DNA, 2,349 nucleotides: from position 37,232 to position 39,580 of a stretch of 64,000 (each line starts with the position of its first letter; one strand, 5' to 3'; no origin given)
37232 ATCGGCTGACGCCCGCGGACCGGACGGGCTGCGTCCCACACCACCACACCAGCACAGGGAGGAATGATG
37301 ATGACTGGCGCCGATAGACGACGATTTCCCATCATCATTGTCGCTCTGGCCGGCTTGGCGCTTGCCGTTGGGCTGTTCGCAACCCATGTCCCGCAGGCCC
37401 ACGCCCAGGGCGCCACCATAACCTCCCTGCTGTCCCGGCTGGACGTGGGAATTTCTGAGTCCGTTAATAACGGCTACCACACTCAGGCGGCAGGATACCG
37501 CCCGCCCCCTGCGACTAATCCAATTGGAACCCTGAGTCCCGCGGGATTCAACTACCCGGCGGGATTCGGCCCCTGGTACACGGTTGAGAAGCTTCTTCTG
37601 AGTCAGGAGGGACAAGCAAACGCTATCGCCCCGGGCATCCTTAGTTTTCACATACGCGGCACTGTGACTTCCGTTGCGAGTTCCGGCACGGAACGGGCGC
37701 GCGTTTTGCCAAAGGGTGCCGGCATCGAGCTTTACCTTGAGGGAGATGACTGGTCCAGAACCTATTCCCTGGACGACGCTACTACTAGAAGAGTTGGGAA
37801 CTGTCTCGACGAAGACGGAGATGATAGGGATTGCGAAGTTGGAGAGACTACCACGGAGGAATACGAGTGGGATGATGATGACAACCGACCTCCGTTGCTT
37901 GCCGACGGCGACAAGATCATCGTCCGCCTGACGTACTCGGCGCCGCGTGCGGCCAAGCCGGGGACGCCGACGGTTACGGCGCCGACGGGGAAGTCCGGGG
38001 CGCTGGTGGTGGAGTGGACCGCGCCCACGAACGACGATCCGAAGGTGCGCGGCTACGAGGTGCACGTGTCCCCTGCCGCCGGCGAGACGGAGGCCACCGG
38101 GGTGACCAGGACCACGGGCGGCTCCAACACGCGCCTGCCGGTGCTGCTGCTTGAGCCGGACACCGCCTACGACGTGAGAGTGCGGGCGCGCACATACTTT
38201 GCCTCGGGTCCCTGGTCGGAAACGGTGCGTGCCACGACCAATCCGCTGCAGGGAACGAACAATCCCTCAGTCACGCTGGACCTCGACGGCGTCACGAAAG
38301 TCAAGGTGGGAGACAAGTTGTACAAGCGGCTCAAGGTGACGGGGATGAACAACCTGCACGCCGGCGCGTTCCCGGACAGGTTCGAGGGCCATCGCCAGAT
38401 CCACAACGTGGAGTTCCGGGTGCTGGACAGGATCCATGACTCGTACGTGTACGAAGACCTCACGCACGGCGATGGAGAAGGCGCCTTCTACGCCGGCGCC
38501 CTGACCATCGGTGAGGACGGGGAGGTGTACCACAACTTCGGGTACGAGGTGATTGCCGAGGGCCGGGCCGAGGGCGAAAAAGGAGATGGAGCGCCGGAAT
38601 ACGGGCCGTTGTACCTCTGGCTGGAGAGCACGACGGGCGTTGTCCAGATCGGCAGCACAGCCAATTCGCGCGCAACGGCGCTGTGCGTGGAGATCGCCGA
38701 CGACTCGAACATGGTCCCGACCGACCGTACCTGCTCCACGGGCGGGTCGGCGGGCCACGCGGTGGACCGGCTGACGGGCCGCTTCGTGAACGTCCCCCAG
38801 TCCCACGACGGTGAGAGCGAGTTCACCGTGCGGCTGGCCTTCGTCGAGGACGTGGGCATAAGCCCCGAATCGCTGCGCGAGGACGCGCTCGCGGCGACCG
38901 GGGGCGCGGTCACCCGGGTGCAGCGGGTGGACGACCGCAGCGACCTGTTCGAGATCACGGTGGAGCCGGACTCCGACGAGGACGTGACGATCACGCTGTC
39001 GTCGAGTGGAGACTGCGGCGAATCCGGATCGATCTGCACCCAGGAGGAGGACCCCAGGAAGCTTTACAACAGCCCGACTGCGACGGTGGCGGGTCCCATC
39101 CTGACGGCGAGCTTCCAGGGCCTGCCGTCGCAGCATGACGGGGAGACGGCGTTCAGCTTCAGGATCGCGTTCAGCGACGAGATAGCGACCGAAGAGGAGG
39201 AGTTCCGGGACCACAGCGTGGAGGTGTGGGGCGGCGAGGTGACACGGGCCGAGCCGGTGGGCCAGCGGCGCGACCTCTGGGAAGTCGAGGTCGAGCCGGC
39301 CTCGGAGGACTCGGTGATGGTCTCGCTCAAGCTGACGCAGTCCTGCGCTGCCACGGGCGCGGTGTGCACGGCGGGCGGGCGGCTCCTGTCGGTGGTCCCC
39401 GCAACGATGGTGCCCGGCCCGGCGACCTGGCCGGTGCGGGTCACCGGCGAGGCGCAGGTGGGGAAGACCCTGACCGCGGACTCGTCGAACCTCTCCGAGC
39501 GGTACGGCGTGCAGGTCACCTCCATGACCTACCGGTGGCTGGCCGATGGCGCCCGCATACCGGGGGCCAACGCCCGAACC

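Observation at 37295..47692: Two neighbouring giant secreted proteins built from shared FN3 modules plus distinct repeat families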

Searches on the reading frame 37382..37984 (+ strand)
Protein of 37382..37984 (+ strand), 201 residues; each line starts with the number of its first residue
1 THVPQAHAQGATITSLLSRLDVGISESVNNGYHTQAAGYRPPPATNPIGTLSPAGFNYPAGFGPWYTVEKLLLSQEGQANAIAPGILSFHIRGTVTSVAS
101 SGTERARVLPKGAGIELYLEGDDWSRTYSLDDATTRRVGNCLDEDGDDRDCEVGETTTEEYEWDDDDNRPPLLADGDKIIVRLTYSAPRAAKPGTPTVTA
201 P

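Call 24: search_protein_families(library=pfam, proteins=[window:37382-37984:+], max_evalue=1)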
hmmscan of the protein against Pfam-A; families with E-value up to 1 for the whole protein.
window:37382-37984:+ (201 aa): 0 families

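Call 49: predict_structure(alignment_id=A3)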
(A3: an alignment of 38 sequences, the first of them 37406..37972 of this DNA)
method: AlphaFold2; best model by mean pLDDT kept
length: 189 residues; sequences in the alignment: 38
mean_pLDDT: 87.6   pTM: 0.83
mean pLDDT of the five models: 87.6, 87.4, 86.0, 85.9, 85.4
residues with pLDDT >= 90: 115; 70-90: 60; 50-70: 7; < 50: 7
segments of 3 or more residues with pLDDT < 50: 184-189
pLDDT, mean of each block of 10 residues (from residue 1): 79 96 95 90 92 84 96 93 92 81 83 95 91 89 91 88 92 87 45
secondary structure, 60 per line:
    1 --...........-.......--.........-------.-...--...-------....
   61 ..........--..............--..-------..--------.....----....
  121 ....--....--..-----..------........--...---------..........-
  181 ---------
elements in order: E3-13 E15-21 E24-32 E42-44 E47-49 E57-70 E73-86 E108-112 E117-121 E127-130 E148-155 E170-179

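Call 51: search_protein_representatives(protein=window:37406-37972:+)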
Query: 189 residues. Proteins with E-value up to 0.001 (for the whole library): 19; up to 1e-10: 11; up to 1e-30: 7. The best 19 are listed.
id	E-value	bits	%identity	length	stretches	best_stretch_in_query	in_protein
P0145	7.9e-95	332.5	82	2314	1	1-189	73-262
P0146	5.3e-52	192.8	63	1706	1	1-189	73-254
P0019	5.2e-50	186.3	56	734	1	3-189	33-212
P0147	3.0e-49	183.8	63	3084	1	4-188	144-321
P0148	3.0e-41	157.7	53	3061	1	3-188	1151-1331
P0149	7.5e-39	149.9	57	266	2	32-149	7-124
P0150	5.9e-37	143.7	75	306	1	4-96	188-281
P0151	4.2e-29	118.1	61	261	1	4-111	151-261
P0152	4.2e-18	82.2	42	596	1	6-183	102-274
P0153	1.8e-16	76.9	66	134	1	4-70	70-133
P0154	2.1e-16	76.7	52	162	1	4-117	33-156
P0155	2.2e-10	57.0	63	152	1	1-71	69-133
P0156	2.5e-10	56.8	46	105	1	79-179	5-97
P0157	3.0e-10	56.6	57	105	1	127-188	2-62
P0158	1.1e-09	54.7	53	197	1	124-189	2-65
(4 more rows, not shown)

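Call 55: fold_search(model_id=the predicted structure, library=pdb)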
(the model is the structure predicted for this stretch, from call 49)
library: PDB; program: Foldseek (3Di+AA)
matches with E <= 10: 483; with E <= 0.001: 0
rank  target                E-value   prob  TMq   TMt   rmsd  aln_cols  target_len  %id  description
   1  5z5l_C                4.6e-02  0.11  0.15  0.13  18.7       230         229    8  Crystal structure of ConA-R5M (released 2019-04-10)
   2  4p24_D                4.6e-02  0.08  0.12  0.08  26.4       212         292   12  pore forming toxin (released 2015-03-11)
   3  6gw9                  6.6e-02  0.09  0.13  0.11  21.1       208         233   10  Concanavalin A structure determined with data from the EuXFEL, the first MHz free electron laser (released 2018-09-05)
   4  5z5l_D                6.9e-02  0.23  0.20  0.17  14.9       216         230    6  Crystal structure of ConA-R5M (released 2019-04-10)
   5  8jx2_A                7.6e-02  0.08  0.14  0.11  27.0       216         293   11  alpha-Hemolysin(G122S/K147R)-SpyTag/SpyCatcher head to head 14-mer (released 2024-07-03)
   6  3m3r_A                7.6e-02  0.05  0.11  0.08  28.4       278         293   11  Crystal structure of the M113F alpha-hemolysin mutant complexed with beta-cyclodextrin (released 2010-05-05)
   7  2p37_D                8.4e-02  0.15  0.17  0.14  16.4       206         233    6  Crystal structure of a lectin from Canavalia maritima seeds (CML) in complex with man1-3man-OMe (released 2007-11-06)
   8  7ahl_A                9.8e-02  0.08  0.12  0.10  26.4       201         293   11  ALPHA-HEMOLYSIN FROM STAPHYLOCOCCUS AUREUS (released 1998-01-14)
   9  4p24_F                1.3e-01  0.06  0.12  0.09  26.4       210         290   12  pore forming toxin (released 2015-03-11)
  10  5wtb_B                1.3e-01  0.05  0.12  0.08  20.9       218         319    7  Complex Structure of Staphylococcus aureus SdrE with human complement factor H (released 2017-07-19)
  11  8jx3_A                1.3e-01  0.04  0.11  0.08  28.6       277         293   10  alpha-Hemolysin(G122S/K147R/K237C)-SpyTag/SpyCatcher head to head 14-mer (released 2024-07-03)
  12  1enq_D                1.5e-01  0.06  0.13  0.12  19.4       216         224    6  CO-CRYSTALS OF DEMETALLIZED CONCANAVALIN A WITH ZINC HAVING A ZINC ION BOUND IN THE S1 SITE (released 1996-08-17)
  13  5f5q_B                1.6e-01  0.28  0.23  0.20  14.0       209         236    5  Crystal structure of Canavalia virosa lectin in complex with alpha-methyl-mannoside (released 2016-10-26)
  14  6a3v_O                1.8e-01  0.15  0.20  0.23  13.9       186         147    9  Complex structure of human 4-1BB and 4-1BBL (released 2018-10-10)
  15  6a3v_G                1.9e-01  0.14  0.18  0.21  16.0       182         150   12  Complex structure of human 4-1BB and 4-1BBL (released 2018-10-10)
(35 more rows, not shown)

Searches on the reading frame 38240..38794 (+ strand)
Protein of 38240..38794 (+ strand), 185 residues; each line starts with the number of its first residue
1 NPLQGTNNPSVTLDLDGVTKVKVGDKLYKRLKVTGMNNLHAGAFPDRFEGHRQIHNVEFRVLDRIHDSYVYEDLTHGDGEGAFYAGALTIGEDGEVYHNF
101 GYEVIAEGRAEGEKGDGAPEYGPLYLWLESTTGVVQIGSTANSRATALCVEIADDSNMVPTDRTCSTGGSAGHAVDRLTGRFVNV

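Call 24: search_protein_families(library=pfam, proteins=[window:38240-38794:+], max_evalue=1)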
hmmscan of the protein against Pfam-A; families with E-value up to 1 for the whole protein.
window:38240-38794:+ (185 aa): 1 family
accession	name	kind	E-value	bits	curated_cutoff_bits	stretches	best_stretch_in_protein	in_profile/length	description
PF20471.4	DUF6716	-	0.27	10.6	27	1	99-148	227-276/342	Putative glycosyltransferase (DUF6716)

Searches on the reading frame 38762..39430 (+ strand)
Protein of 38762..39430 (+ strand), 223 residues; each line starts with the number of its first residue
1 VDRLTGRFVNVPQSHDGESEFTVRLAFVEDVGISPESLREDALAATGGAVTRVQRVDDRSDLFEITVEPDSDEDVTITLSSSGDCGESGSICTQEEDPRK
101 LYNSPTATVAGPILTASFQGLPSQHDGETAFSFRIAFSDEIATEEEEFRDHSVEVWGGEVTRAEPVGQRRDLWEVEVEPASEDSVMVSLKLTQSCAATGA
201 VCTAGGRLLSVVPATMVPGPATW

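Call 45: find_homologous_proteins(query=window:38762-39430:+, max_evalue=0.001)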
Query window:38762-39430:+ (223 aa): 22 proteins with E <= 0.001 among 1643 candidates.
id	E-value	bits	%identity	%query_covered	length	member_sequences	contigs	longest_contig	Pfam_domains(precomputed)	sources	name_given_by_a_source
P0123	9.5e-110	383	94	84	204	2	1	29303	-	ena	-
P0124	2.0e-99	349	96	75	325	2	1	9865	-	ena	-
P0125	2.5e-93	329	94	72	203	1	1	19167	-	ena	-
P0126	8.7e-78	279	93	65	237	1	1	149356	-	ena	-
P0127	5.4e-65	237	87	58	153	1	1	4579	-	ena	-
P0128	5.1e-61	224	49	97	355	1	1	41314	-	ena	-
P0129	1.3e-54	203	55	83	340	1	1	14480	PF03160.21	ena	-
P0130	5.0e-50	188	50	89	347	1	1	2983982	PF00353.26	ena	-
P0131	2.0e-48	183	48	74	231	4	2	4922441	-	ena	-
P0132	4.8e-45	172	57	67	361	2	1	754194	PF03160.21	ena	-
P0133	1.7e-34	137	46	74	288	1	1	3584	PF03160.21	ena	-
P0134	9.0e-34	135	68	43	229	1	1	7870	-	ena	-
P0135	5.6e-29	119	69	40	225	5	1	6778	-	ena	-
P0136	1.2e-27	115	55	49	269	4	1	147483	PF22352.3,PF17963.8,PF18911.7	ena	-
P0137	1.1e-24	105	36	74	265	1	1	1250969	PF19078.7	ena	-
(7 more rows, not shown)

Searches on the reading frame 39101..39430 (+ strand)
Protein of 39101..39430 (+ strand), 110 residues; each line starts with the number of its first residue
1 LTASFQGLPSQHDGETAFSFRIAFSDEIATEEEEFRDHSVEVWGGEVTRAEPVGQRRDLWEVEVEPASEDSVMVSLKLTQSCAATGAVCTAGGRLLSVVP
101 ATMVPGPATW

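Call 24: search_protein_families(library=pfam, proteins=[window:39101-39430:+], max_evalue=1)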
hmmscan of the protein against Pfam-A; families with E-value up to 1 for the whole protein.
window:39101-39430:+ (110 aa): 0 families

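Call 59: search_solved_structures(query=A4, max_evalue=10)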
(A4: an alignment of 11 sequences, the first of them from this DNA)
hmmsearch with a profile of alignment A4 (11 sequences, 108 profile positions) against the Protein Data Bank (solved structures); distinct sequences matched with E-value up to 10: 3.
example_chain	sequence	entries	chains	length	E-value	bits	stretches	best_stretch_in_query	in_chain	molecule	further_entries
2qwu_A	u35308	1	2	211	0.0075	19.4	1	24-77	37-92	Intracellular growth locus, subunit C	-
1ybx_A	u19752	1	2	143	0.03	17.4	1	27-71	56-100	Conserved hypothetical protein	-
4ppm_A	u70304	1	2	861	1.7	11.8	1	21-70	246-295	Aminotransferase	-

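Call 62: search_protein_families(library=pfam, alignment_id=A4, max_evalue=1)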
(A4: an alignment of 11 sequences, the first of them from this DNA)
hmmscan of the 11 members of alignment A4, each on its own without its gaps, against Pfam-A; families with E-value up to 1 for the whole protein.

A. member 1, seq(108 aa): 0 families

B. families by the number of members that match (of 11 scanned): 2 families
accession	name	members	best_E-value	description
PF19078.6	Big_12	2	0.0087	Bacterial Ig-like domain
PF13584.12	BatD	1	0.27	BatD DUF11 like domain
